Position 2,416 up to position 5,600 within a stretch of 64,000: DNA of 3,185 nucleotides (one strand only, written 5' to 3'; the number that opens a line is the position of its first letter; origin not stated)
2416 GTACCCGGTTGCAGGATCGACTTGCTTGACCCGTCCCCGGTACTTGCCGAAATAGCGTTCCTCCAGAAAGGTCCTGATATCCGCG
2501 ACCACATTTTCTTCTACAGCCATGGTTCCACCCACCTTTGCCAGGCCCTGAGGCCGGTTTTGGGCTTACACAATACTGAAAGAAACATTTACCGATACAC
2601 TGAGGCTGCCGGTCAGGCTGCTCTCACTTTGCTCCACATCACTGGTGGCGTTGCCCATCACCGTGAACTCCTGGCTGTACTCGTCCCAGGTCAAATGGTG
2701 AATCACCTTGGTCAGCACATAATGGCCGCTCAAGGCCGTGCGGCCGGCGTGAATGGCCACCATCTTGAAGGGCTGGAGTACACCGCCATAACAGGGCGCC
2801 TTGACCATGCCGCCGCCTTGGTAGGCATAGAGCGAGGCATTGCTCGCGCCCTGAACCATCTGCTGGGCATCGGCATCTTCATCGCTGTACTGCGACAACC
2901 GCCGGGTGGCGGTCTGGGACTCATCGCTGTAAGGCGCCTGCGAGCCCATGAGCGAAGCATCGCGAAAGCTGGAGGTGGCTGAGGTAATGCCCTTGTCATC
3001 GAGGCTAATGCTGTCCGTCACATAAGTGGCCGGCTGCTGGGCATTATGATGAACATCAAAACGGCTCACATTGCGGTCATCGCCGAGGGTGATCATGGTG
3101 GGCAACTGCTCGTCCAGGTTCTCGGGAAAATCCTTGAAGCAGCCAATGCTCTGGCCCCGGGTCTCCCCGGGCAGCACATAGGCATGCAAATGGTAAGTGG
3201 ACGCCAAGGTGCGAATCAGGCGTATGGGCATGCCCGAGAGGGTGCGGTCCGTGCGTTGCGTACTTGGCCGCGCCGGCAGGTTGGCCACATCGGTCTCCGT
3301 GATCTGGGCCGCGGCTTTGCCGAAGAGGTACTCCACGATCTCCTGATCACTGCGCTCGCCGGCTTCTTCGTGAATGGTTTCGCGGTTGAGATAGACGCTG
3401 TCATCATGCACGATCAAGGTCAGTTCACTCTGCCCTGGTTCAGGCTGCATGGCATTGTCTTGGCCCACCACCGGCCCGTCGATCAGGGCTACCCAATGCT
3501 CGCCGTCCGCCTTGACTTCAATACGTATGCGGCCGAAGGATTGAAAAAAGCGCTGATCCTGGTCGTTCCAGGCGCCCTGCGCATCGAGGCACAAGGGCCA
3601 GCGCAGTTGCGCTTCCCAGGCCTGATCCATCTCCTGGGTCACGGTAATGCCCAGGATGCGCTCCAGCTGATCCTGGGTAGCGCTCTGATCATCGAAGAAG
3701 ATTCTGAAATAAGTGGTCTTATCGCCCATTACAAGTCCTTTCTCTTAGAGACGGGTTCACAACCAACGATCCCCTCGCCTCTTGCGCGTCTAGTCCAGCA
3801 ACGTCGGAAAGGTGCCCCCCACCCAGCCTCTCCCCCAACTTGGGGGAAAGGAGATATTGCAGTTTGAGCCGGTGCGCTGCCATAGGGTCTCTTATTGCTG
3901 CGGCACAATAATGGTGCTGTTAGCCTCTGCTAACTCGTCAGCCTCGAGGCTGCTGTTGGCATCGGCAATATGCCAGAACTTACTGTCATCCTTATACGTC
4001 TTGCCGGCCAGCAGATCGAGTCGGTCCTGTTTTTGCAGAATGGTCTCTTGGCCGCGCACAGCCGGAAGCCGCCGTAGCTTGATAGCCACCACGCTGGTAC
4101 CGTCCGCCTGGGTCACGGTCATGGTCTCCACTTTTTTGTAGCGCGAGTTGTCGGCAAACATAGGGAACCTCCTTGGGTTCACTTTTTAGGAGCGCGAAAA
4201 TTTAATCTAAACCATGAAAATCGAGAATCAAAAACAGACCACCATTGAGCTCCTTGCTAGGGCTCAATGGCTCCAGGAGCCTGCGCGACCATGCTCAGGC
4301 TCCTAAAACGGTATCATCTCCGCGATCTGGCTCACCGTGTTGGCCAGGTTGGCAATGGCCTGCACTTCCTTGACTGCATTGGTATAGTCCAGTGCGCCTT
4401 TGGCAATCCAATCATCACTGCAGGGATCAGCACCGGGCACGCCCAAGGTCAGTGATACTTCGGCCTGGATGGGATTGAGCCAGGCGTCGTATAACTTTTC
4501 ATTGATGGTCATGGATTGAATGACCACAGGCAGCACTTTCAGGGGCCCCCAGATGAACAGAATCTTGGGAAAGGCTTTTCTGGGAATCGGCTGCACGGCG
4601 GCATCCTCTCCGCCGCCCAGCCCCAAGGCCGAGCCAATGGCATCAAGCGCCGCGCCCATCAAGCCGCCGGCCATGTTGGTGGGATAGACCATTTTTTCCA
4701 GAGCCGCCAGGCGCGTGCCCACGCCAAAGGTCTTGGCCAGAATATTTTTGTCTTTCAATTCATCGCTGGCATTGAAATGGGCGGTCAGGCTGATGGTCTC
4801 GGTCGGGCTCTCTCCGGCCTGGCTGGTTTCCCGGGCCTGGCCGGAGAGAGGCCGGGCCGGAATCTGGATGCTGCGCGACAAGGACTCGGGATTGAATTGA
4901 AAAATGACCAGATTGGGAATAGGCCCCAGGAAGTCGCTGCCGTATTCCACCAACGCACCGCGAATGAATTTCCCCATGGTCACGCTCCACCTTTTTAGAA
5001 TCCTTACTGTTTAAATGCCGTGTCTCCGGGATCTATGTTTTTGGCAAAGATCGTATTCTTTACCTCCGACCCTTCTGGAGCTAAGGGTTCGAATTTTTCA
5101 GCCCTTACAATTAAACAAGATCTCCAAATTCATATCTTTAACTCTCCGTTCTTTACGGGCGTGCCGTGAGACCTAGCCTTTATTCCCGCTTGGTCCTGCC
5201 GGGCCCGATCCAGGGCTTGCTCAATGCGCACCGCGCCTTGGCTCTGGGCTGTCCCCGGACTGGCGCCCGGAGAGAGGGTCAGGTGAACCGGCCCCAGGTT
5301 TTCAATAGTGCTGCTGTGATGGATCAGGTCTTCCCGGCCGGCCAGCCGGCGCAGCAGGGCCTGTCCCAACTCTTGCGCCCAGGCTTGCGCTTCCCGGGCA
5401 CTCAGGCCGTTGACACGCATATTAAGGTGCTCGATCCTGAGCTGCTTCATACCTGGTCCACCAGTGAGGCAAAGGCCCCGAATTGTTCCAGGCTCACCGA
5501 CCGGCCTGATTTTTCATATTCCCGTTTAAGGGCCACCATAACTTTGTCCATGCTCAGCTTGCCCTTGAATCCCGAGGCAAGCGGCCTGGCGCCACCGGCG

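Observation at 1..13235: Extracellular contractile injection system (eCIS) locus with a P2-like rather than Afp-like gene order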

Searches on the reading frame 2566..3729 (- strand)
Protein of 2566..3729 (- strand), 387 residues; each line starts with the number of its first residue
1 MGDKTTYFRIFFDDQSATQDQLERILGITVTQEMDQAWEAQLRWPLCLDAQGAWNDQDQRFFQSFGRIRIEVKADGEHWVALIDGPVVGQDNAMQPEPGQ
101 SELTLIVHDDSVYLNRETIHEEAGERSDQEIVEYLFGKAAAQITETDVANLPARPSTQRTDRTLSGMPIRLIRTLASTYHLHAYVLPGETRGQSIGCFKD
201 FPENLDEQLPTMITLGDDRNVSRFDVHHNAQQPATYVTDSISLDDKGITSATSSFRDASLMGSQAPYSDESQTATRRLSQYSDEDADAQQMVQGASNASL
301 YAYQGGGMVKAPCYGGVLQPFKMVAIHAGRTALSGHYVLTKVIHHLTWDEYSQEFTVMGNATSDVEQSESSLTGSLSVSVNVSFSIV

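Call 6: search_protein_families(library=pfam, proteins=[window:2566-3729:-], max_evalue=0.01)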
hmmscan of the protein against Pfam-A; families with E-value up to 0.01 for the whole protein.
window:2566-3729:- (387 aa): 0 families

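Call 13: search_protein_families(library=ncbifam, proteins=[window:2566-3729:-], max_evalue=0.01)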
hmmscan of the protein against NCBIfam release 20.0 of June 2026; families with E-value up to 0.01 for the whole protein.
window:2566-3729:- (387 aa): 0 families

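Call 36: search_protein_families(library=phrogs, proteins=[window:2566-3729:-], max_evalue=0.1)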
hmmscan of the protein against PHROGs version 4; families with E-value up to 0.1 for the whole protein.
window:2566-3729:- (387 aa): 0 families

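Call 43: search_solved_structures(query=A1, max_evalue=1)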
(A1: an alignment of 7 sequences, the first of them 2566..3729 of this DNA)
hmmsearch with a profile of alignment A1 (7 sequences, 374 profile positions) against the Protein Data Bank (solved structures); distinct sequences matched with E-value up to 1: 1.
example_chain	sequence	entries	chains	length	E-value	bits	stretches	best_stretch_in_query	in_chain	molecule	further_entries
6u55_A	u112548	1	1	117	0.28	13.5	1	191-262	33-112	Anti-Zaire ebolavirus Nucleoprotein Single Domain Antibody Zaire E (ZE)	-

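Call 48: find_homologous_proteins(query=window:2566-3729:-, max_evalue=0.001)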
Query window:2566-3729:- (387 aa): 88 proteins with E <= 0.001 among 2800 candidates.
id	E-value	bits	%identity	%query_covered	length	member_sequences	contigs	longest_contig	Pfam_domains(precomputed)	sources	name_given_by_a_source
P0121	3.4e-258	874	100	100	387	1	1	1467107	-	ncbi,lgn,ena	-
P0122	2.8e-214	729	81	100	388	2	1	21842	-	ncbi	-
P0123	8.5e-173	593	69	98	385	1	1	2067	-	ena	-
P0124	1.2e-171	589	68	98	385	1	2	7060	-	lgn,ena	-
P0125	3.2e-166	571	68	97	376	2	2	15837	-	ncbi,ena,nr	ncbi:hypothetical protein KAR34_13605 [bacterium]|nr:hypothetical protein [bacterium]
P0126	5.9e-159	547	64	98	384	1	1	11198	-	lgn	-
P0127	2.8e-155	535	61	100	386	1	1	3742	-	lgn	-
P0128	6.9e-129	448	55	98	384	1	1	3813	-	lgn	-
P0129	1.8e-90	322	45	93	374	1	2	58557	-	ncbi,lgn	-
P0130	6.3e-87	310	44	92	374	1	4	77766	-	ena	-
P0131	8.5e-87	310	42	92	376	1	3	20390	-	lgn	-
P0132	1.9e-86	309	43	92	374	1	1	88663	PF05954.18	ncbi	-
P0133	2.5e-86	308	43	96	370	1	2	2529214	-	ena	-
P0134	8.8e-86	307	42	92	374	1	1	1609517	-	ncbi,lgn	-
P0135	9.7e-86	306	42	95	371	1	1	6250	-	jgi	jgi:hypothetical protein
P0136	2.7e-85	305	42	92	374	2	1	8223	PF05954.18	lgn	-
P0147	1.6e-78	283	39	96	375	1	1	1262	PF05954.18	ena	-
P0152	1.6e-74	270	39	97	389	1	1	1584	PF05954.18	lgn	-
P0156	7.9e-72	261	38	95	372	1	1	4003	PF05954.18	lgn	-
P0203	4.0e-49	186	33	96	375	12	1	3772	PF05954.18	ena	-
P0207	1.1e-42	165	33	82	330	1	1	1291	PF05954.18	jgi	jgi:phage protein D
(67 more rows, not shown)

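Call 78: predict_structure(alignment_id=A8)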
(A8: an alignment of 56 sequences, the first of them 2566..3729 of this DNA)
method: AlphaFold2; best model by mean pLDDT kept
length: 387 residues; sequences in the alignment: 56
mean_pLDDT: 86.8   pTM: 0.87
mean pLDDT of the five models: 86.8, 86.6, 85.3, 84.4, 83.7
residues with pLDDT >= 90: 220; 70-90: 130; 50-70: 15; < 50: 22
segments of 3 or more residues with pLDDT < 50: 368-387
pLDDT, mean of each block of 10 residues (from residue 1): 75 93 94 97 87 75 89 92 97 84 96 96 92 96 95 75 91 91 96 96 94 96 93 87 81 84 83 83 68 84 94 93 95 94 95 96 65 42 38
secondary structure, 60 per line:
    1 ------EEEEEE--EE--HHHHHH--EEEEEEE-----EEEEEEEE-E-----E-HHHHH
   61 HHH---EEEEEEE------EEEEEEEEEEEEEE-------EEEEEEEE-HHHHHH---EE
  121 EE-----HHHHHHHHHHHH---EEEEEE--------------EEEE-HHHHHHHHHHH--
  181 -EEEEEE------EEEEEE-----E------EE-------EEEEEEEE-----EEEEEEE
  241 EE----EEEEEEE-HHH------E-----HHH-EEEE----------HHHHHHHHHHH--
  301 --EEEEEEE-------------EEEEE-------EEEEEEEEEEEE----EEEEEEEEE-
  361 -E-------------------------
elements in order: E7-12 H19-24 E27-33 E39-46 H56-63 E67-73 E80-93 E101-108 H110-115 E119-122 H128-139 E143-148 E163-166 H168-178 E182-187 E194-199 E221-228 E234-242 E247-253 E274-277 H288-298 E303-309 E323-327 E335-346 E351-359

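Call 81: fold_search(model_id=the predicted structure, library=pdb)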
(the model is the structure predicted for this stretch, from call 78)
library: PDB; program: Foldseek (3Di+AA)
matches with E <= 10: 849; with E <= 0.001: 62
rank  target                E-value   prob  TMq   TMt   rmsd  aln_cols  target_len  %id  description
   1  7b5h_AJ               1.2e-21  1.00  0.68  0.46   4.1       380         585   13  Cryo-EM structure of the contractile injection system base plate from Anabaena PCC7120 (released 2022-02-23)
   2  7aef_q                4.7e-21  1.00  0.69  0.48   4.2       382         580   15  Cryo-EM structure of an extracellular contractile injection system in marine bacterium Algoriphagus machipongonensis,  (released 2022-02-23)
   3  9gtr_q                1.7e-19  1.00  0.69  0.44   4.5       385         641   13  Cryo-EM structure of a contractile injection system in Streptomyces coelicolor, the baseplate complex in extended stat (released 2025-06-18)
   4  6j0m_A                8.6e-19  1.00  0.67  0.50   5.1       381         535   15  Cryo-EM Structure of an Extracellular Contractile Injection System, PVC baseplate in extended state (reconstructed wit (released 2019-04-10)
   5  9qgm_8A               4.2e-18  1.00  0.64  0.49   6.0       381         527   13  Cryo-EM structure of the PlPVC1 central spike, 3-fold symmetrized (C3), in extended state (released 2025-10-29)
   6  4mtk_A                8.1e-17  1.00  0.62  0.40   5.6       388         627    8  Crystal structure of PA0091 VgrG1, the central spike of the Type VI Secretion System (released 2014-10-01)
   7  8gra_G                2.1e-16  1.00  0.61  0.41   5.3       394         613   10  Structure of Type VI secretion system cargo delivery vehicle Hcp-VgrG-PAAR (released 2023-07-12)
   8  7q5p_A                2.7e-16  1.00  0.65  0.42   4.4       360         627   11  Structure of VgrG1 from Pseudomonas protegens. (released 2021-12-15)
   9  9jg9_G                8.2e-16  1.00  0.59  0.40   6.4       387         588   11  Structure of the BtpeA effector and BtaeB effector bound to the VgrG spike from the Type VI secretion system (released 2025-09-10)
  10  4uhv_B                8.2e-16  1.00  0.62  0.39   5.0       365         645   10  The structure of VgrG1, the needle tip of the bacterial Type VI Secretion System (released 2016-01-27)
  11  3d37_A                1.5e-15  1.00  0.58  0.67   5.4       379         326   11  The crystal structure of the tail protein from Neisseria meningitidis MC58 (released 2008-07-08)
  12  9jg9_E                1.9e-15  1.00  0.58  0.40   6.4       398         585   10  Structure of the BtpeA effector and BtaeB effector bound to the VgrG spike from the Type VI secretion system (released 2025-09-10)
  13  9ki1_G                2.4e-15  1.00  0.62  0.65   4.9       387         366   10  Baseplate structure of Escherichia phage Mu (released 2025-02-12)
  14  3d37_B                3.6e-15  1.00  0.55  0.65   6.2       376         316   12  The crystal structure of the tail protein from Neisseria meningitidis MC58 (released 2008-07-08)
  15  9h4p_BD               4.3e-15  1.00  0.53  0.24   7.4       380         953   12  Tail of full Haloferax tailed virus 1 (released 2025-08-27)
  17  1wru                  1.9e-14  1.00  0.60  0.69   5.4       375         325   13  Structure of central hub elucidated by X-ray analysis of gene product 44; baseplate component of bacteriophage Mu (released 2005-09-20)
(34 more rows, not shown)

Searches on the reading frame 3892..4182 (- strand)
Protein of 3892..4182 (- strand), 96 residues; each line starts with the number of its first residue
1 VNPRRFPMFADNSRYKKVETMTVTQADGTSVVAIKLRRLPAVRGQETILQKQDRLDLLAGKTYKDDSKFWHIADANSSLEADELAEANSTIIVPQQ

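Call 6: search_protein_families(library=pfam, proteins=[window:3892-4182:-], max_evalue=0.01)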
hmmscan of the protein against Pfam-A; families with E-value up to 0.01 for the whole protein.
window:3892-4182:- (96 aa): 0 families

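Call 13: search_protein_families(library=ncbifam, proteins=[window:3892-4182:-], max_evalue=0.01)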
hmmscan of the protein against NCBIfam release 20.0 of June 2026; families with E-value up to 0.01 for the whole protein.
window:3892-4182:- (96 aa): 0 families

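Call 36: search_protein_families(library=phrogs, proteins=[window:3892-4182:-], max_evalue=0.1)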
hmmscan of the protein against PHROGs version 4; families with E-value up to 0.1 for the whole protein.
window:3892-4182:- (96 aa): 2 families
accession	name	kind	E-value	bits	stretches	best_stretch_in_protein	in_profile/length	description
phrog_7145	-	tail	0.00072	20.7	1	9-94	2-92/108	baseplate wedge subunit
phrog_46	-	tail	0.066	14.2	1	46-94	9-59/130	baseplate hub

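Call 109: search_protein_families(library=pfam, alignment_id=A15, max_evalue=0.5)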
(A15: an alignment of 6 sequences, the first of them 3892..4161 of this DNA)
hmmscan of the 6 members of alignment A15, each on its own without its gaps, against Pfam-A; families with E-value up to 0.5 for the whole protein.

A. member 1, window:3892-4161:- (89 aa): 1 family
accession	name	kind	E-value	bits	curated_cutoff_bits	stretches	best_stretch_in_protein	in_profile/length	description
PF05058.17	ActA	-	0.033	13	23.8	1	8-45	483-520/633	ActA Protein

B. families by the number of members that match (of 6 scanned): 8 families
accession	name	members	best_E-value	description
PF02321.23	OEP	1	0.017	Outer membrane efflux protein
PF05058.17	ActA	1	0.033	ActA Protein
PF04771.18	CAV_VP3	1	0.035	Chicken anaemia virus VP-3 protein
PF19405.4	DUF5978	1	0.037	Family of unknown function (DUF5978)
PF23877.1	DUF7231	1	0.044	Family of unknown function (DUF7231)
PF23457.1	LysM2_NFP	1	0.11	NFP LysM2 domain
PF02843.22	GARS_C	1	0.11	Phosphoribosylglycinamide synthetase, C domain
PF22443.2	FbpC-like_RD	1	0.15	FbpC-like, regulatory domain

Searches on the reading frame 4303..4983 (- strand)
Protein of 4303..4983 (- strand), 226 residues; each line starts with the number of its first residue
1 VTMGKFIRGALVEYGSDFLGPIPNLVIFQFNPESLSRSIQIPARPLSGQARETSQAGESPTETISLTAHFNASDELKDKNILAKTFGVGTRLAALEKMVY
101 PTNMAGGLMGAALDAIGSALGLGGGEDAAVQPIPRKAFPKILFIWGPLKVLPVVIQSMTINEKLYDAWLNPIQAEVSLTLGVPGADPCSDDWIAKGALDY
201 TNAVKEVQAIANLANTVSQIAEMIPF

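Call 6: search_protein_families(library=pfam, proteins=[window:4303-4983:-], max_evalue=0.01)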
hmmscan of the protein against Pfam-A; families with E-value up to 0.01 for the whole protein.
window:4303-4983:- (226 aa): 1 family
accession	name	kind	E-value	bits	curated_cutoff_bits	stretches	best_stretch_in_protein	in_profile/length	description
PF19266.4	CIS_tube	-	0.00031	21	27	0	27-101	24-98/158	Contractile injection system tube protein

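Call 13: search_protein_families(library=ncbifam, proteins=[window:4303-4983:-], max_evalue=0.01)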
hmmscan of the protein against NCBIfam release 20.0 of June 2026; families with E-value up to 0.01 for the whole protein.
window:4303-4983:- (226 aa): 0 families

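Call 36: search_protein_families(library=phrogs, proteins=[window:4303-4983:-], max_evalue=0.1)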
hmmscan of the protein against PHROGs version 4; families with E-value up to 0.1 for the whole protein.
window:4303-4983:- (226 aa): 0 families

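Call 44: search_solved_structures(query=A2, max_evalue=1)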
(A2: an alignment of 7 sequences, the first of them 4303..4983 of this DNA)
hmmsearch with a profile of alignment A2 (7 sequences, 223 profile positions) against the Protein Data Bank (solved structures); distinct sequences matched with E-value up to 1: 4.
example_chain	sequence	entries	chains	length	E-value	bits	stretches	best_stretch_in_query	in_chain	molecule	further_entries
4ux8_A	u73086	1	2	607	0.27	13.8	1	7-88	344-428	PROTO-ONCOGENE TYROSINE-PROTEIN KINASE RECEPTOR RET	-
6gl7_F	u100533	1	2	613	0.27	13.8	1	7-88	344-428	Proto-oncogene tyrosine-protein kinase receptor Ret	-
6q2j_E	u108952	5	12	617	0.27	13.8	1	7-88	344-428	Proto-oncogene tyrosine-protein kinase receptor Ret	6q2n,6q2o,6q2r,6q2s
2cay_A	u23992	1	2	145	0.63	12.6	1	8-62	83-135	VACUOLAR PROTEIN SORTING PROTEIN 36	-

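Call 102: search_protein_families(library=pfam, alignment_id=A2, max_evalue=0.01)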
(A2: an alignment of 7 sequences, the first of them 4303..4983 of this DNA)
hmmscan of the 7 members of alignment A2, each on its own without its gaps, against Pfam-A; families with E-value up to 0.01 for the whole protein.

A. member 1, window:4303-4983:- (226 aa): 1 family
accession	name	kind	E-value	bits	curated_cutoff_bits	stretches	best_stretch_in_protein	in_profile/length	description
PF19266.4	CIS_tube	-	0.00031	21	27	0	27-101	24-98/158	Contractile injection system tube protein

B. families by the number of members that match (of 7 scanned): 1 family
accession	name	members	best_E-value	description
PF19266.4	CIS_tube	3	0.00031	Contractile injection system tube protein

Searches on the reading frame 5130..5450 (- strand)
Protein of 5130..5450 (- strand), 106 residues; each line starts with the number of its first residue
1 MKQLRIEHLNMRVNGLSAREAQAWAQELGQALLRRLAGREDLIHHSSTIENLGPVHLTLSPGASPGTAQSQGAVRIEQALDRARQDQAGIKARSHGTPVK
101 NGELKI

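Call 6: search_protein_families(library=pfam, proteins=[window:5130-5450:-], max_evalue=0.01)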
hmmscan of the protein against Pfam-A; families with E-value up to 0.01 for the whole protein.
window:5130-5450:- (106 aa): 0 families

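Call 13: search_protein_families(library=ncbifam, proteins=[window:5130-5450:-], max_evalue=0.01)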
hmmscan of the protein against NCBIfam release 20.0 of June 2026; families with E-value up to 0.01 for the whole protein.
window:5130-5450:- (106 aa): 0 families

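Call 36: search_protein_families(library=phrogs, proteins=[window:5130-5450:-], max_evalue=0.1)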
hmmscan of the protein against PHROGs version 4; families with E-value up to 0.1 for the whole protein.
window:5130-5450:- (106 aa): 0 families
